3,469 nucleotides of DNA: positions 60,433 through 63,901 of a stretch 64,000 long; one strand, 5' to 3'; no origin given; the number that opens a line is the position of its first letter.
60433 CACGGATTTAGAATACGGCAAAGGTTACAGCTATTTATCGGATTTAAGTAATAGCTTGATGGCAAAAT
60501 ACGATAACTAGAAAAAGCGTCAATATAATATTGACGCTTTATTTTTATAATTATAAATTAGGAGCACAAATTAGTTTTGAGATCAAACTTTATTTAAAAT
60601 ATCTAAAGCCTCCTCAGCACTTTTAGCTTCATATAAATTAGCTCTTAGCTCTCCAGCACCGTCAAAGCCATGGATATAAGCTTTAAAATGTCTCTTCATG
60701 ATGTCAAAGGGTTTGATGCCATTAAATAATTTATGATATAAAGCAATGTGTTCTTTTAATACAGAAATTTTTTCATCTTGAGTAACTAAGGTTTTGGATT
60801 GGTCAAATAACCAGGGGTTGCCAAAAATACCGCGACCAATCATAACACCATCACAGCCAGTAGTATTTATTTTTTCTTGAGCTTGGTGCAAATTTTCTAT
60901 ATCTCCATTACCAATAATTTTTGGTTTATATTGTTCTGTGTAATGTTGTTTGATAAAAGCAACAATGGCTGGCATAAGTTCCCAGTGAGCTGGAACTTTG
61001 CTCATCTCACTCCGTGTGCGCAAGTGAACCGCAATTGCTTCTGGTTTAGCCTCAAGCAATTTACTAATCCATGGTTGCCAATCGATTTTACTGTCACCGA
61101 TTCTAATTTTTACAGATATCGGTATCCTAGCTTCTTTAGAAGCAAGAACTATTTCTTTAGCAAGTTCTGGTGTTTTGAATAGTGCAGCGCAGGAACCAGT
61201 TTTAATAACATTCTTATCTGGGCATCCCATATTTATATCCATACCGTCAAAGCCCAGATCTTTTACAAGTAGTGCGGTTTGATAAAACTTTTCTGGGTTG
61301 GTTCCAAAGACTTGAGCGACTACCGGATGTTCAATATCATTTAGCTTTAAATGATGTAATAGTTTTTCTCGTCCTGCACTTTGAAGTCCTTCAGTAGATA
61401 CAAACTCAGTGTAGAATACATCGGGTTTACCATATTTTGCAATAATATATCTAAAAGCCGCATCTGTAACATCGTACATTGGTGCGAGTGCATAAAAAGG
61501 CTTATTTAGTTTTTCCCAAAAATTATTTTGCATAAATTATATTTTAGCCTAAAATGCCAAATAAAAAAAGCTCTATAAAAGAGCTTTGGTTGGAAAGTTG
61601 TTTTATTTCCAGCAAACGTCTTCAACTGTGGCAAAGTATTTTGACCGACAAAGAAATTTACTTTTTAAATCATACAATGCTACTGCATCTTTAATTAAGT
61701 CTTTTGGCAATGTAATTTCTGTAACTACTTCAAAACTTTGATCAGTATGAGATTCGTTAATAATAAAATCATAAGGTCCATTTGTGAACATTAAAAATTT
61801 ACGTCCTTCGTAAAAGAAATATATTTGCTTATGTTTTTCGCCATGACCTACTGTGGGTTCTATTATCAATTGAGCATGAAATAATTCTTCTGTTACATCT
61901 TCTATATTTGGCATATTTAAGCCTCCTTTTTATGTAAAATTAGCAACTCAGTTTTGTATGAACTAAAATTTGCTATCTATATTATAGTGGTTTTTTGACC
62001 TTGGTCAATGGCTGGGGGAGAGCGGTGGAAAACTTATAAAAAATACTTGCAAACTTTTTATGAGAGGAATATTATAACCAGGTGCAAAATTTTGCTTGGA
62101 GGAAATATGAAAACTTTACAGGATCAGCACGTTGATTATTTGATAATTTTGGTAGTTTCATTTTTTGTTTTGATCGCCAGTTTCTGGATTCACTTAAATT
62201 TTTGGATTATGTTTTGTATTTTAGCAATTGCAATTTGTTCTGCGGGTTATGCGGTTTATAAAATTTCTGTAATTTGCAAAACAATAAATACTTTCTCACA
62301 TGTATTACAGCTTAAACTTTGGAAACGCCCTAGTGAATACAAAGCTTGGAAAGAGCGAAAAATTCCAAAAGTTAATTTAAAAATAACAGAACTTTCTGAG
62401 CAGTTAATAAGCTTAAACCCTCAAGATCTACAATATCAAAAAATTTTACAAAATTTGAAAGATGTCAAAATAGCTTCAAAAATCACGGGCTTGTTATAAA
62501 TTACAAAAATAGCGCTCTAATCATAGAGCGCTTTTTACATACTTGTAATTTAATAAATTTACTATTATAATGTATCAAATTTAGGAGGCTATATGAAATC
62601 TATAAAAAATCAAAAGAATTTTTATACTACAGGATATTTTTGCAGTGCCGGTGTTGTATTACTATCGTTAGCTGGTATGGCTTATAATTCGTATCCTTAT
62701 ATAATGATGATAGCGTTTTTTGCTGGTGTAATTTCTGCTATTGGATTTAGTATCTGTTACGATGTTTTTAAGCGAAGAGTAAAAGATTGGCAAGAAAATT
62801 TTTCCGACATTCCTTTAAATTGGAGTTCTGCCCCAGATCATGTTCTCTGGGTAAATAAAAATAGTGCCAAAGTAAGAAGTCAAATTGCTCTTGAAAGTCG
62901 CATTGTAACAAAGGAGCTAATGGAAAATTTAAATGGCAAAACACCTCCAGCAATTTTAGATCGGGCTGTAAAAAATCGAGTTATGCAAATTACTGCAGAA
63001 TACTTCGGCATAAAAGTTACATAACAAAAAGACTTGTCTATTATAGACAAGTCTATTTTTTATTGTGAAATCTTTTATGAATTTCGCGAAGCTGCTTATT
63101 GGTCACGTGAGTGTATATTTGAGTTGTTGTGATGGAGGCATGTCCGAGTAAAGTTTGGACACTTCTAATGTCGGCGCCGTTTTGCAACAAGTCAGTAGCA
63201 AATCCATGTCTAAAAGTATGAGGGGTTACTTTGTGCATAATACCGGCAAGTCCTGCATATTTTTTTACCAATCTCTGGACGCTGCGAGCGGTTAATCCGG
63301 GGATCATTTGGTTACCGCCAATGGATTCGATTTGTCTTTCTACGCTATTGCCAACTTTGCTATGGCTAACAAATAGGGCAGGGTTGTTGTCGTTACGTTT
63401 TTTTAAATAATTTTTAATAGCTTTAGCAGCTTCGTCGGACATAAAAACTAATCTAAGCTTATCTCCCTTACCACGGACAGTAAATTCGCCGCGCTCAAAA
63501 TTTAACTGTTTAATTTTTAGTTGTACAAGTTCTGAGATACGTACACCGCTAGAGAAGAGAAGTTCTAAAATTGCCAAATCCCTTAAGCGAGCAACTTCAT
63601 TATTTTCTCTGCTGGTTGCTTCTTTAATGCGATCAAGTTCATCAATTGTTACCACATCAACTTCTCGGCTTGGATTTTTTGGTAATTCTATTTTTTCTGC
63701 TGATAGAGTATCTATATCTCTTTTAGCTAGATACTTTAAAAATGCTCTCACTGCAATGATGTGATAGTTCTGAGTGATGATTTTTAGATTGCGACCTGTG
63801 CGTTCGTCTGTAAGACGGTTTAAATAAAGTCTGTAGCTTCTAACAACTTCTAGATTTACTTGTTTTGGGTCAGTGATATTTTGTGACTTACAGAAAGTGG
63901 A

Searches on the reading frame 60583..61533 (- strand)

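Call 19: search_protein_families(library=pfam, proteins=[window:60583-61533:-], max_evalue=0.001)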
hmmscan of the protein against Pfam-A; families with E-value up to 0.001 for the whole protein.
window:60583-61533:- (316 aa): 1 family
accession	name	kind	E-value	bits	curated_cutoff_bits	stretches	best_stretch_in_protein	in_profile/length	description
PF01207.24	Dus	-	1.8e-58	198.6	20.4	1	16-313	2-302/311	Dihydrouridine synthase (Dus)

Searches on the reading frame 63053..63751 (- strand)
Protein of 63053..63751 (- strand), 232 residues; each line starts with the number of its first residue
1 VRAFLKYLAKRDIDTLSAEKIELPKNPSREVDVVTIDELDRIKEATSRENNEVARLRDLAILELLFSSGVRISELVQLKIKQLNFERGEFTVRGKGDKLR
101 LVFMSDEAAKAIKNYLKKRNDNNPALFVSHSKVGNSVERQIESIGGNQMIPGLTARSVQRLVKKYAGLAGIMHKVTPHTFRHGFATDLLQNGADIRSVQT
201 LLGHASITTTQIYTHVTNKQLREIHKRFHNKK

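Call 19: search_protein_families(library=pfam, proteins=[window:63053-63751:-], max_evalue=0.001)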
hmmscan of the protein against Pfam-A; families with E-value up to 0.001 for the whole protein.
window:63053-63751:- (232 aa): 1 family
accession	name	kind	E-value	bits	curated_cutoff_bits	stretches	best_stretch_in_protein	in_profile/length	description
PF00589.27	Phage_integrase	-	8.2e-43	146.6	27.1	1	34-218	3-170/172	Phage integrase family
